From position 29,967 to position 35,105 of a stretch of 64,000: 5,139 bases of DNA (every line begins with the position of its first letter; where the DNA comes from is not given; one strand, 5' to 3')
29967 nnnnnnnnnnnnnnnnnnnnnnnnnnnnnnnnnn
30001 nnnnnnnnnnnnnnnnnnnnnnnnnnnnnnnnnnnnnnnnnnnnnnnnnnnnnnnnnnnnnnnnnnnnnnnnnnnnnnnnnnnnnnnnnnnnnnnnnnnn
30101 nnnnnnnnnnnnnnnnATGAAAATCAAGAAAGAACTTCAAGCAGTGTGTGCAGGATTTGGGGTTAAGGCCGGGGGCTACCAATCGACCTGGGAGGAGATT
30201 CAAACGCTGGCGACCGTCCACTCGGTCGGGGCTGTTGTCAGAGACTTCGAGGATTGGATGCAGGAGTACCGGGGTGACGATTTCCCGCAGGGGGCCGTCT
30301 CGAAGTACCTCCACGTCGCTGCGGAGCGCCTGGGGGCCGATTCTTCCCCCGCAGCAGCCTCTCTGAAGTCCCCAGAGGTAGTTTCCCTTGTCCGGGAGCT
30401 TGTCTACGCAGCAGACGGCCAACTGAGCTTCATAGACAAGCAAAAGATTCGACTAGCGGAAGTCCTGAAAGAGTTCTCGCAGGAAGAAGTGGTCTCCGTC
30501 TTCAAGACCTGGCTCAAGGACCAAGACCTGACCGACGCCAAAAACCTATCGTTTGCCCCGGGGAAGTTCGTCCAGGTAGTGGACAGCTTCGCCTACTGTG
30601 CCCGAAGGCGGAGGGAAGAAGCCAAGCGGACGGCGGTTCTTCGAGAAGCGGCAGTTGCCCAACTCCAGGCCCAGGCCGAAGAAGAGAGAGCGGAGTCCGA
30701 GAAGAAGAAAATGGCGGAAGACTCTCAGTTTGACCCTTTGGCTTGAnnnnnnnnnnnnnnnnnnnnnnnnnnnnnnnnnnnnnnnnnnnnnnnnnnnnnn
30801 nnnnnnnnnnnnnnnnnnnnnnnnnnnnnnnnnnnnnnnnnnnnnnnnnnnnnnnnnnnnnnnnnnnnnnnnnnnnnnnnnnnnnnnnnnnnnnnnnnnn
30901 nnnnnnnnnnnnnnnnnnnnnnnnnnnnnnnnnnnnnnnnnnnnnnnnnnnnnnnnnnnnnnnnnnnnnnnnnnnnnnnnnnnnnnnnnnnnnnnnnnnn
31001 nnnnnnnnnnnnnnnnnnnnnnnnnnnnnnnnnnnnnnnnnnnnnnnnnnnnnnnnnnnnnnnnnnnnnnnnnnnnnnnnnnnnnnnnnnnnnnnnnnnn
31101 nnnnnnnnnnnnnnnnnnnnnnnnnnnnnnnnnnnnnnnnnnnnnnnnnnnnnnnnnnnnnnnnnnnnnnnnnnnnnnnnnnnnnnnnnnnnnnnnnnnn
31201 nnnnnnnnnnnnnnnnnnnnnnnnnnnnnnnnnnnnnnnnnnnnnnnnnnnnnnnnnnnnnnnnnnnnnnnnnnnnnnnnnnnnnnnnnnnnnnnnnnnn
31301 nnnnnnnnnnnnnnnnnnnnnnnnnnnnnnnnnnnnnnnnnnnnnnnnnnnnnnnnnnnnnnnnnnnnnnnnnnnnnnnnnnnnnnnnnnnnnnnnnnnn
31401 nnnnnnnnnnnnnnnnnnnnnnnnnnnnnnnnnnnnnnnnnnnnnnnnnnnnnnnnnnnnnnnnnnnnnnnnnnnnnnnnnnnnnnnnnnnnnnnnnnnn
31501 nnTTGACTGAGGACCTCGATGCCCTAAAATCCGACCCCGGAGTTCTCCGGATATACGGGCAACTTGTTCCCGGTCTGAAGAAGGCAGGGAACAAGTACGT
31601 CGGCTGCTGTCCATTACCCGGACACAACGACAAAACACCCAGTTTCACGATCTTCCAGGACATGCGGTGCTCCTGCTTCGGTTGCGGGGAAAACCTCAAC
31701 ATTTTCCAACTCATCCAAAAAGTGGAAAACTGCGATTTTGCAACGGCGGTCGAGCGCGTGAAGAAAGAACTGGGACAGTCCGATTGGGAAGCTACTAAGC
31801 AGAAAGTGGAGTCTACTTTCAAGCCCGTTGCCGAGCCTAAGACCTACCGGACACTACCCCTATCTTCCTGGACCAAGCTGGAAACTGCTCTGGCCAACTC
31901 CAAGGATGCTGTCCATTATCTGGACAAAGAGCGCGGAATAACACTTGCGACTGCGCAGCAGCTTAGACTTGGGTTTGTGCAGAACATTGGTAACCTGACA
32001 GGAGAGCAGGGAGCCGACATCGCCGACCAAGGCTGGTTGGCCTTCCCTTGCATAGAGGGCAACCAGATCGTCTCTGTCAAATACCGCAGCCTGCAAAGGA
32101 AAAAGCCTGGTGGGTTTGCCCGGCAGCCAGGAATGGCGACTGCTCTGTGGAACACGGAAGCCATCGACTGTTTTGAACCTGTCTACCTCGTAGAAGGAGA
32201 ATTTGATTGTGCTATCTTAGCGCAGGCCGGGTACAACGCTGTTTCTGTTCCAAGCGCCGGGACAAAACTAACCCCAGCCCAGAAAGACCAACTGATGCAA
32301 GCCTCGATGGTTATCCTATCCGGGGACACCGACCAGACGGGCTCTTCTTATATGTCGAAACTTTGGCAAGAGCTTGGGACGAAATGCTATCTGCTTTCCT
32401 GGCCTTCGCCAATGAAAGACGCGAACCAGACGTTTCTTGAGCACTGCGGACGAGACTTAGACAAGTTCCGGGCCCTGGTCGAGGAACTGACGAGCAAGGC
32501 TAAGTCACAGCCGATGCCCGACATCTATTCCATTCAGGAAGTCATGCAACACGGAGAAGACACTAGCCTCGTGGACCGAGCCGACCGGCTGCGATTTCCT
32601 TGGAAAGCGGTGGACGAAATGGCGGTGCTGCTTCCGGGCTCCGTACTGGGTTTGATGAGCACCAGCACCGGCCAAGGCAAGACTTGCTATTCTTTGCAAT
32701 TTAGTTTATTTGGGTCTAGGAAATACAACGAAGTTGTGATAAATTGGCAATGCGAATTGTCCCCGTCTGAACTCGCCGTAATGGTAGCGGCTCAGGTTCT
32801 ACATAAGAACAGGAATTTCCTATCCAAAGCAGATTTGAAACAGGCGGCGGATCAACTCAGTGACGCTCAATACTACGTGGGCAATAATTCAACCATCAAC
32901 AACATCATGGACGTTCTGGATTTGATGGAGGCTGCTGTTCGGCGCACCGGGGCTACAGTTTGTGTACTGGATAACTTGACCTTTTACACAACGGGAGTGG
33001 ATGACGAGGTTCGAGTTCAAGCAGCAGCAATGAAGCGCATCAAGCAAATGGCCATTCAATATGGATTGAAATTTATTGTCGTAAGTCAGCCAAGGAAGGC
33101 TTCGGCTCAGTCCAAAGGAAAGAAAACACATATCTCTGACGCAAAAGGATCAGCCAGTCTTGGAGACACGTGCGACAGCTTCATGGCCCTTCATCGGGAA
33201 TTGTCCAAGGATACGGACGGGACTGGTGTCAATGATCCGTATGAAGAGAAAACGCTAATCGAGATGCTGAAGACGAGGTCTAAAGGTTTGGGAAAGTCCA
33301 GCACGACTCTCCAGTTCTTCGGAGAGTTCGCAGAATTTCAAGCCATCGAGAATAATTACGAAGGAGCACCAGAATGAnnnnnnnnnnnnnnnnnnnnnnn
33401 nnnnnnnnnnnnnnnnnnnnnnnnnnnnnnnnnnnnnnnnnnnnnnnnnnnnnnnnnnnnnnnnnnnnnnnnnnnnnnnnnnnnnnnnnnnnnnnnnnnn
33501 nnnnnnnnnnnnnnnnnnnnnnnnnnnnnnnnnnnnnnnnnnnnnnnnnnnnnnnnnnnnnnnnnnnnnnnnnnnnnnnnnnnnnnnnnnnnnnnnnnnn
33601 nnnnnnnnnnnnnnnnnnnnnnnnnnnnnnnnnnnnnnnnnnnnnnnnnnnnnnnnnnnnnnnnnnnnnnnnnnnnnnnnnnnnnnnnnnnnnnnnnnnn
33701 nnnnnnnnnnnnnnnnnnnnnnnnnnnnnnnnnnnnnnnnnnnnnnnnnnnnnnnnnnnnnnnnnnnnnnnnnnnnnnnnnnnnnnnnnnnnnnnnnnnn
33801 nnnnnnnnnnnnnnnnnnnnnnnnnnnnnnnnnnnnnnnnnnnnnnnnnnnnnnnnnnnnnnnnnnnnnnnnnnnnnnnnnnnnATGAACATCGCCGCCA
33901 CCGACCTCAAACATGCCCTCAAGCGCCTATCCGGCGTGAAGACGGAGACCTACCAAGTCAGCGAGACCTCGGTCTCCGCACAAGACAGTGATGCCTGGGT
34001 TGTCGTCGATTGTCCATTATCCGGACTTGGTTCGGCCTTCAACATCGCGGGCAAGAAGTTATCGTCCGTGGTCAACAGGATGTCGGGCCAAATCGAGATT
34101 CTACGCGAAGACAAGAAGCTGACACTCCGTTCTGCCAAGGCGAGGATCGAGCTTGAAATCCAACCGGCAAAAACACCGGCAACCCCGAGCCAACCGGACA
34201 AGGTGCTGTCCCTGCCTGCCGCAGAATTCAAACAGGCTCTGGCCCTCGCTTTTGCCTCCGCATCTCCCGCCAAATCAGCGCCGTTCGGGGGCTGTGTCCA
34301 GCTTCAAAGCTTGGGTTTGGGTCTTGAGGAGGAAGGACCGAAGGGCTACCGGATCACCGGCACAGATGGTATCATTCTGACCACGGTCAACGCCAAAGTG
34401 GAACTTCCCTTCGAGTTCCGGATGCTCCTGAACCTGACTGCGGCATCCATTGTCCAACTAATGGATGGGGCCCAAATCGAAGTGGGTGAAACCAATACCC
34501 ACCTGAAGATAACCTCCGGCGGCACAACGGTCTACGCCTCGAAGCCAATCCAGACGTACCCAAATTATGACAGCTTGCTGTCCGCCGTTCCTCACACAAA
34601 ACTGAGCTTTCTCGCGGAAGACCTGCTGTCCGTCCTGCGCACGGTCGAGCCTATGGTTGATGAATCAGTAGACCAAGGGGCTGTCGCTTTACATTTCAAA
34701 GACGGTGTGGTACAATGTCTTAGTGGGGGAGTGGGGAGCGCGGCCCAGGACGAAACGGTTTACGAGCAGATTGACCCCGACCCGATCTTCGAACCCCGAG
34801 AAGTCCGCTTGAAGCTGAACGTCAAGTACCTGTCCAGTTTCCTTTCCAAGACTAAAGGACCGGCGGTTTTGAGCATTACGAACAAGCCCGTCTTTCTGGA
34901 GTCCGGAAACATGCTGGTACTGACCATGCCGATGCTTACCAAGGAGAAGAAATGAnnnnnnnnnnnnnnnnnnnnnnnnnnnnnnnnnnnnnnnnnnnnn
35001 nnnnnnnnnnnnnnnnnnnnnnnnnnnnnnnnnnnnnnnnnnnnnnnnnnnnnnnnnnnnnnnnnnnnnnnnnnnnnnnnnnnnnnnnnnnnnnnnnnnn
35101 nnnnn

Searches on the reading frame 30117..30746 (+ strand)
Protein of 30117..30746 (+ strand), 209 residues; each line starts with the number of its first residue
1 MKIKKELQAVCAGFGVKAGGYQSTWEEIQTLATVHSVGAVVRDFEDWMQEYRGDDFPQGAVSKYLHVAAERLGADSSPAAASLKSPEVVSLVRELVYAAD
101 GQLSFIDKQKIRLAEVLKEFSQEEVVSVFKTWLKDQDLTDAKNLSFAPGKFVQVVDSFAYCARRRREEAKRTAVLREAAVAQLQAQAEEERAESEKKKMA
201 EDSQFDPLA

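Call 45: search_protein_families(library=ncbifam, max_evalue=1, proteins=[window:30117-30746:+])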
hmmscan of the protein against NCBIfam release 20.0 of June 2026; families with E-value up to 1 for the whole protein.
window:30117-30746:+ (209 aa): 1 family
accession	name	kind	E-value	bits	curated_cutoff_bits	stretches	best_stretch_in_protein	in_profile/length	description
NF053613.1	OMP_toxin_LptF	equivalog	0.046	13.4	400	1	141-195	60-112/256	lipotoxin F family OmpA-related lipoprotein LptF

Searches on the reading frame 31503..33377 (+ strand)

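Call 10: search_protein_families(library=pfam, proteins=[window:31503-33377:+], max_evalue=0.001)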
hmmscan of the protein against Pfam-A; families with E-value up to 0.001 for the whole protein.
window:31503-33377:+ (624 aa): 7 families
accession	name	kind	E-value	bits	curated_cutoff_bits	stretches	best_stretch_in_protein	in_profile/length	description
PF01807.25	Zn_ribbon_DnaG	-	4e-16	59.1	24.9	1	3-91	4-90/98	CHC2 zinc finger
PF03796.21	DnaB_C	-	9.5e-12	45.3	27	1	368-613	7-254/255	DnaB-like helicase C terminal domain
PF13155.12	Toprim_2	-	1.2e-08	35.7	22.1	1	228-309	1-86/88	Toprim-like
PF06745.19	ATPase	-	2.6e-06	27.4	26.6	1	385-537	24-171/231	KaiC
PF13662.12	Toprim_4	-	1e-05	26.1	25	1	227-296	3-82/85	Toprim domain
PF13481.12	AAA_25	-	1.5e-05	25.2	27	1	376-534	29-194/195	AAA domain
PF01751.28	Toprim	-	0.00025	21.6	23.1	1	227-292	2-81/96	Toprim domain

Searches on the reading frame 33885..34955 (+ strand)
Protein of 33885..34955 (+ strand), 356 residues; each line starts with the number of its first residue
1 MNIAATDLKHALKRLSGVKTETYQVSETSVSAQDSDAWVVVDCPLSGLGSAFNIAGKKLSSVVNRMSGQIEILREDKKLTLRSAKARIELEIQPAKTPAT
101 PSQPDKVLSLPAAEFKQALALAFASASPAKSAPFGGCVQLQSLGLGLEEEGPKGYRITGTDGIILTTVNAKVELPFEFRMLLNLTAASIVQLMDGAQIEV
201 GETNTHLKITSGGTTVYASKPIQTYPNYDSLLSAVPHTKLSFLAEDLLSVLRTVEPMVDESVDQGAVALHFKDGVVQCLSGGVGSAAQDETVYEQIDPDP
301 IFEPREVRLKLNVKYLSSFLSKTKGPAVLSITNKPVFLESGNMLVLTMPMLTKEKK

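Call 10: search_protein_families(library=pfam, proteins=[window:33885-34955:+], max_evalue=0.001)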
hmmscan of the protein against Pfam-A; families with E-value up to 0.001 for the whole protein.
window:33885-34955:+ (356 aa): 0 families

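Call 22: search_protein_families(library=phrogs, max_evalue=0.00001, proteins=[window:33885-34955:+])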
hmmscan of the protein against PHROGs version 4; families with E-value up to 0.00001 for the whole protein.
window:33885-34955:+ (356 aa): 1 family
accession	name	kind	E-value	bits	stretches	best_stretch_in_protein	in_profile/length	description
phrog_947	-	DNA, RNA and nucleotide metabolism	9.4e-26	91.6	1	10-352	27-365/368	DNA polymerase processivity factor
